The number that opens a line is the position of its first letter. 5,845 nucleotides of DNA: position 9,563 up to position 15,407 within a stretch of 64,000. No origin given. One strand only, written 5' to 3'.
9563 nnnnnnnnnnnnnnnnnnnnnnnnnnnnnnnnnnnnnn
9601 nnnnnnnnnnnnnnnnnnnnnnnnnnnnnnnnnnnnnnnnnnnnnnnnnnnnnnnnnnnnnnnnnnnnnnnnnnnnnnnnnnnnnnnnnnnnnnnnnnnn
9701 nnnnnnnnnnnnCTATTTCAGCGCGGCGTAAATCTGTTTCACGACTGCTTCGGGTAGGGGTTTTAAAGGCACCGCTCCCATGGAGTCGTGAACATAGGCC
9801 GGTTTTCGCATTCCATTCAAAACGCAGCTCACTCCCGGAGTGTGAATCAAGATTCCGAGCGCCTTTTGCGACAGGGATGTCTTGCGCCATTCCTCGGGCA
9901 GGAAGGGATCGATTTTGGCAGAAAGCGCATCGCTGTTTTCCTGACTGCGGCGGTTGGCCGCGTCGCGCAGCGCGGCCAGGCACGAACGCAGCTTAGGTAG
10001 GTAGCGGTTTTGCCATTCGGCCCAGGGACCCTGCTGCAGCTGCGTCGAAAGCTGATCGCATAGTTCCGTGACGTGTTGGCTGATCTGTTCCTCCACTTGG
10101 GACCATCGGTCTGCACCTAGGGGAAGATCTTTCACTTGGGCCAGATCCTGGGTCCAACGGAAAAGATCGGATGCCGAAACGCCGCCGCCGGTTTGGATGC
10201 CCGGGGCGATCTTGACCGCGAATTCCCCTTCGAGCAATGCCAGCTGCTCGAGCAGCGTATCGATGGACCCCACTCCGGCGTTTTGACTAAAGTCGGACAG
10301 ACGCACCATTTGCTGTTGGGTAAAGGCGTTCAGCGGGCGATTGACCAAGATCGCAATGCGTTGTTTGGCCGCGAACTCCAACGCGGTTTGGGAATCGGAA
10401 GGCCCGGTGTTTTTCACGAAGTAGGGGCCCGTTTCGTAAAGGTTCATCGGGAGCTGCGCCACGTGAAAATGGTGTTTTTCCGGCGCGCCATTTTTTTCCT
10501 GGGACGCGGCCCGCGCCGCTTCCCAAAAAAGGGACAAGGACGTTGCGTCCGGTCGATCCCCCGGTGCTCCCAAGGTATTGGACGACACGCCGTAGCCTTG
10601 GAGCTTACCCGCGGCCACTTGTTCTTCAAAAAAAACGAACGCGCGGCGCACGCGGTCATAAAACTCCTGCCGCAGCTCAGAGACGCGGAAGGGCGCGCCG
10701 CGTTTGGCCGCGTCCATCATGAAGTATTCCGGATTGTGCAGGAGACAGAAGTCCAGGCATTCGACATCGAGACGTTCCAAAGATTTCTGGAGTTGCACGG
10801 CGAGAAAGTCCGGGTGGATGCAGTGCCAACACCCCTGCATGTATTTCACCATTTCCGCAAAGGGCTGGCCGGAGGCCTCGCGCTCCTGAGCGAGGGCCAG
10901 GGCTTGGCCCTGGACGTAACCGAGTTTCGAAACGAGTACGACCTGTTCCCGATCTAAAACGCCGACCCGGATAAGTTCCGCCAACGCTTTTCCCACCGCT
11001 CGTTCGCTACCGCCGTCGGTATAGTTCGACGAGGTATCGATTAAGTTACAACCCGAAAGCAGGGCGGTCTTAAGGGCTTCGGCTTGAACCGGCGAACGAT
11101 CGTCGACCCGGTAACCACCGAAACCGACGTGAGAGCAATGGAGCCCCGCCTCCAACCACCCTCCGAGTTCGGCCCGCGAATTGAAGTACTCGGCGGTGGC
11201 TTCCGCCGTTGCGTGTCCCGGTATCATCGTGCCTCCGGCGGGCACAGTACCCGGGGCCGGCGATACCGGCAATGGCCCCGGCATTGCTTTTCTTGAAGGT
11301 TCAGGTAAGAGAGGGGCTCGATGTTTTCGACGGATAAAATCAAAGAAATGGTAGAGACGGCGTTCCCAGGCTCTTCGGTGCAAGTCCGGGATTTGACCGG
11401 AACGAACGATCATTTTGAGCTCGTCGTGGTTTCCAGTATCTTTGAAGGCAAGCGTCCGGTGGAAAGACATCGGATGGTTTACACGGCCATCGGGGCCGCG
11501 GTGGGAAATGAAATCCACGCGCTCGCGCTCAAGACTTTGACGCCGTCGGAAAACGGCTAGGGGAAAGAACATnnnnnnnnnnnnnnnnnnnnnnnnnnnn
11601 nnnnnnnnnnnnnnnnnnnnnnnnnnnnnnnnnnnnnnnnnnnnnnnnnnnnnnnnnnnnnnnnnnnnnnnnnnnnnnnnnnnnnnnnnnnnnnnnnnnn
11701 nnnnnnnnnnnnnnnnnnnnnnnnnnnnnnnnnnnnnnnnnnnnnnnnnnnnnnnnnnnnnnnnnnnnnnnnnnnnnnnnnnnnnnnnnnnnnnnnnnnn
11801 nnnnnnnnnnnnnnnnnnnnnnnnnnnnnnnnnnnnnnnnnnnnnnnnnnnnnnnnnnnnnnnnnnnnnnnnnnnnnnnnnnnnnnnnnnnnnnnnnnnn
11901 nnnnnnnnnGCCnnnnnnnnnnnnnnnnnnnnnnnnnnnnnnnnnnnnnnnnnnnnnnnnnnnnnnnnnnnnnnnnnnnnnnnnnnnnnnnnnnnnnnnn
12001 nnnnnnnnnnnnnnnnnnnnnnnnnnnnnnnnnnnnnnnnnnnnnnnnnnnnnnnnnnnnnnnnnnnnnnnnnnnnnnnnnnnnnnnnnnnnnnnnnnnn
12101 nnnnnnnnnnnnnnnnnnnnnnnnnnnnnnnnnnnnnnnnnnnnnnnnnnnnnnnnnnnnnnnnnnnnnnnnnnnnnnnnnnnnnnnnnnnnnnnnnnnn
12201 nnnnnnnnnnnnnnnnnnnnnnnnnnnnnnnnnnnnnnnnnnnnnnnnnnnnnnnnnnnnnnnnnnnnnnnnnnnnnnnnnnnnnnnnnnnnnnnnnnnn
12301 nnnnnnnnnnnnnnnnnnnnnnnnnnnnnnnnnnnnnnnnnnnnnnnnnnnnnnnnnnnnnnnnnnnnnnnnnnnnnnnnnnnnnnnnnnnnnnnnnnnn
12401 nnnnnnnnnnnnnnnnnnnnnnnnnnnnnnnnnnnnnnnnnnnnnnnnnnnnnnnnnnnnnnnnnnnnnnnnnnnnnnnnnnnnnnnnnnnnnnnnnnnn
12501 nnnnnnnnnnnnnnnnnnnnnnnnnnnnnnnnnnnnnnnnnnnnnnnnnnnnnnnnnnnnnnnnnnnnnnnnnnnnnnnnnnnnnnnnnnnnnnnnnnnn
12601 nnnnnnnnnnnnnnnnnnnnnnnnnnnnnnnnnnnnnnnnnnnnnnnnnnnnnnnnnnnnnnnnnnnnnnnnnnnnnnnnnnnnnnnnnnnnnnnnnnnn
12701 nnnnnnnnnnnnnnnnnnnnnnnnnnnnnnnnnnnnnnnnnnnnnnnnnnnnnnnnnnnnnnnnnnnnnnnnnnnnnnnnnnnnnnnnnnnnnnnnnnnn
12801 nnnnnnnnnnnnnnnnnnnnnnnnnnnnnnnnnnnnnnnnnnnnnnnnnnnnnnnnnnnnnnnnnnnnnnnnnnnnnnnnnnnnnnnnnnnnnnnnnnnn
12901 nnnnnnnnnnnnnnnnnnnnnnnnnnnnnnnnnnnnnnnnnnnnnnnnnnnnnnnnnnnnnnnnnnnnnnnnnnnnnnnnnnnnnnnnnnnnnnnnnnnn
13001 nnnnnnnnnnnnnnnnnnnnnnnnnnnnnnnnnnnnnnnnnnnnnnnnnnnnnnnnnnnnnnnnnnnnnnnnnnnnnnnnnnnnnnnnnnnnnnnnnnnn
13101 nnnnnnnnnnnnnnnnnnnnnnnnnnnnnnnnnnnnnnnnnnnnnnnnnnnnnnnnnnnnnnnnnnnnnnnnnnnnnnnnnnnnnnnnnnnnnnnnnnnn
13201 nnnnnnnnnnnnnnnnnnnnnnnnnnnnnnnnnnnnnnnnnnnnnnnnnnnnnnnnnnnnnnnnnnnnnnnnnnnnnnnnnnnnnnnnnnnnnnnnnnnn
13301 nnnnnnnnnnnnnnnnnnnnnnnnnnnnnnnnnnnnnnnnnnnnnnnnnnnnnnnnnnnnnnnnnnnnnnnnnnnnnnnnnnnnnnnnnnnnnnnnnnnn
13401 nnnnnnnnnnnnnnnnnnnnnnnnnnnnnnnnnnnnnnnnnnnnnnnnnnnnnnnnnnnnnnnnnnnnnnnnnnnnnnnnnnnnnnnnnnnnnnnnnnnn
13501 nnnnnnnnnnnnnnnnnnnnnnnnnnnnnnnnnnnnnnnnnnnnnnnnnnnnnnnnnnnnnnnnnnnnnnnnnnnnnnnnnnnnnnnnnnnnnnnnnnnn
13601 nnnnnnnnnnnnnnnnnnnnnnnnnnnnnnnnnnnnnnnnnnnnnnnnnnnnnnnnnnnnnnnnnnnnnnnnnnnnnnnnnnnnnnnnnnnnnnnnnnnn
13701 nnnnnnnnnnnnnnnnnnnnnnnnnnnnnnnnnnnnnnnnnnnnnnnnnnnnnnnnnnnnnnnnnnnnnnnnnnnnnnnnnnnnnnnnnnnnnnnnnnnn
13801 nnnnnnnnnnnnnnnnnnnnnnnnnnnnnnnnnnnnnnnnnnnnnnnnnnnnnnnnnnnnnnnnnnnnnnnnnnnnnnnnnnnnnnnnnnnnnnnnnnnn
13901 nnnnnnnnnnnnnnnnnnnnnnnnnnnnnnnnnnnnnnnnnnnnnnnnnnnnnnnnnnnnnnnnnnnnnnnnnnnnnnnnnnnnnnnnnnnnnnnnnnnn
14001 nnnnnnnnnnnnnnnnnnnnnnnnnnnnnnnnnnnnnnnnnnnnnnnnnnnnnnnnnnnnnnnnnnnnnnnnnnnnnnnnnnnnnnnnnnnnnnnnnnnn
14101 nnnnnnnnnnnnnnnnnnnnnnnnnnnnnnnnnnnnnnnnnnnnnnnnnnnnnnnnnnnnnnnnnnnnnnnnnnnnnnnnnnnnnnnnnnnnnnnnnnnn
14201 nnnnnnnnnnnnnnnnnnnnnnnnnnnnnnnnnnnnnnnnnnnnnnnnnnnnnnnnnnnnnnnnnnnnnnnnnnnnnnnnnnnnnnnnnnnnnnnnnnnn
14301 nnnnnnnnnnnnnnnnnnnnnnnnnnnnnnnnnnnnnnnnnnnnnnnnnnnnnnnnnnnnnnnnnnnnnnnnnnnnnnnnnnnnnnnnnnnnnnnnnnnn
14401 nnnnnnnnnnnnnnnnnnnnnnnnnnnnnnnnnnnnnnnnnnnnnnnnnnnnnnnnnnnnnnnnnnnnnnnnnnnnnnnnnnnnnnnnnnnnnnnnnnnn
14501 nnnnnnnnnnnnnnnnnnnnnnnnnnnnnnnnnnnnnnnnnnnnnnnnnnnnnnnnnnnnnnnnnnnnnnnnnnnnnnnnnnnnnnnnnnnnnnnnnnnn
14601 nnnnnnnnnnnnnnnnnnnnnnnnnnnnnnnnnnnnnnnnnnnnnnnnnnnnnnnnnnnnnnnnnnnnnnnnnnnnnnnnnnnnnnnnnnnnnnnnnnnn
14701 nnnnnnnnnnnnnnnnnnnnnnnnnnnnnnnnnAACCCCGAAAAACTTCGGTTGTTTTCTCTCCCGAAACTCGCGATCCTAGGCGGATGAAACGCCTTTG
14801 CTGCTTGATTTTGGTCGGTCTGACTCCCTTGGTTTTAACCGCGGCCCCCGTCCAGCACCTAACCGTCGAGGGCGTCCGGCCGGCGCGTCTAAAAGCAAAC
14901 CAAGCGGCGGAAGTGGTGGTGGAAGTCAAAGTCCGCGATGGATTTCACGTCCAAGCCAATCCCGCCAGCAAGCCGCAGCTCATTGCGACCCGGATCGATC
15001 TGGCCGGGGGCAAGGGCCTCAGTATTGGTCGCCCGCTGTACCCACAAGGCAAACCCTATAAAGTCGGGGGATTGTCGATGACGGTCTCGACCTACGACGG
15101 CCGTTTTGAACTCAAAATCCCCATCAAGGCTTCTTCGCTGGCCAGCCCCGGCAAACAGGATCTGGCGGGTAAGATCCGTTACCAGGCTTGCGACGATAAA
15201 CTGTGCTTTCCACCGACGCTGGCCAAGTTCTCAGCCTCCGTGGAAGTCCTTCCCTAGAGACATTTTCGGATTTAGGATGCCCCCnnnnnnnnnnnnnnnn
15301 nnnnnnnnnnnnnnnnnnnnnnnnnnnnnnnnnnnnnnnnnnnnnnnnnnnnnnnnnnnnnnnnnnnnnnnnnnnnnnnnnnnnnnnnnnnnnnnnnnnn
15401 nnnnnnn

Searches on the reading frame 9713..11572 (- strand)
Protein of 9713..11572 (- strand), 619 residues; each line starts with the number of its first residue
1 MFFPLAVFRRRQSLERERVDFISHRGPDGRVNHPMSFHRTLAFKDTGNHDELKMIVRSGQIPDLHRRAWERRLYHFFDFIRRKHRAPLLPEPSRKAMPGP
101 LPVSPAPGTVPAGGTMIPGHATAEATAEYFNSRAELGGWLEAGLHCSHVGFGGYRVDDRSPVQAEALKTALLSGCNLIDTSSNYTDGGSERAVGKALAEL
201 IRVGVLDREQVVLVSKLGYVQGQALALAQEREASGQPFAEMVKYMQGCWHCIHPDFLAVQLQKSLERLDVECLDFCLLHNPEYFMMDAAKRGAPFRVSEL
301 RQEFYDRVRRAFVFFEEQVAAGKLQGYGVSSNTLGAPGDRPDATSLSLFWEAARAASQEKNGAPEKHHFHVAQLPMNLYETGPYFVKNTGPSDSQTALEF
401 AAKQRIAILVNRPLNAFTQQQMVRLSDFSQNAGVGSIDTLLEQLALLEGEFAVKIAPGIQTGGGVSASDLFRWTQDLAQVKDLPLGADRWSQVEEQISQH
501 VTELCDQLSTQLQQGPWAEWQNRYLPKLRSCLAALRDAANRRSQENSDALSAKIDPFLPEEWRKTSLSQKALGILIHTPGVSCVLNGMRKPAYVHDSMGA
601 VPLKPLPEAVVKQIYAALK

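Call 11: search_protein_families(library=pfam, proteins=[window:9713-11572:-], max_evalue=0.01)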
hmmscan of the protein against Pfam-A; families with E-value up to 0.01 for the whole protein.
window:9713-11572:- (619 aa): 1 family
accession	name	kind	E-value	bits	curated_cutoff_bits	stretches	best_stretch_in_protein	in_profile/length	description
PF00248.27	Aldo_ket_red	-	7.5e-21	74.9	24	1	150-333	3-142/291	Aldo/keto reductase family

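Call 64: search_protein_families(library=ncbifam, proteins=[window:9713-11572:-], max_evalue=0.01)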
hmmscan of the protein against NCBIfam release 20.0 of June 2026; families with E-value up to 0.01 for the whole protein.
window:9713-11572:- (619 aa): 3 families
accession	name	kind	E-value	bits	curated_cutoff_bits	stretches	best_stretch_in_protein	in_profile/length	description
NF049922.1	MethglyxlRedYdjG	equivalog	3.5e-07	29.6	550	1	157-279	32-136/326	NADH-dependent methylglyoxal reductase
TIGR01293.1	Kv_beta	subfamily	9e-05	21.7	365.4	0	142-199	9-69/319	voltage-dependent potassium channel subunit beta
NF008377.0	PRK11172.1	equivalog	0.0048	16.1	327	0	148-216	5-64/267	2,5-didehydrogluconate reductase DkgB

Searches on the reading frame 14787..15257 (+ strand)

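Call 10: search_protein_families(library=pfam, proteins=[window:14787-15257:+], max_evalue=0.01)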
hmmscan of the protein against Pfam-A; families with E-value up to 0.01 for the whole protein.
window:14787-15257:+ (156 aa): 1 family
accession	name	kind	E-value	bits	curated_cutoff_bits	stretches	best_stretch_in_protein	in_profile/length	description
PF11412.14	DsbD_N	-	8e-12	45.7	25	1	34-145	14-112/119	Thiol:disulfide interchange protein DsbD, N-terminal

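Call 64: search_protein_families(library=ncbifam, proteins=[window:14787-15257:+], max_evalue=0.01)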
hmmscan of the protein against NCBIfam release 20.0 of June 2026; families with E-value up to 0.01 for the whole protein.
window:14787-15257:+ (156 aa): 1 family
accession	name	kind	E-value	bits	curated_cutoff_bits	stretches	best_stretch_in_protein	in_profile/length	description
NF001419.0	PRK00293.1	subfamily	0.003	16.2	330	1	1-149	2-137/574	protein-disulfide reductase DsbD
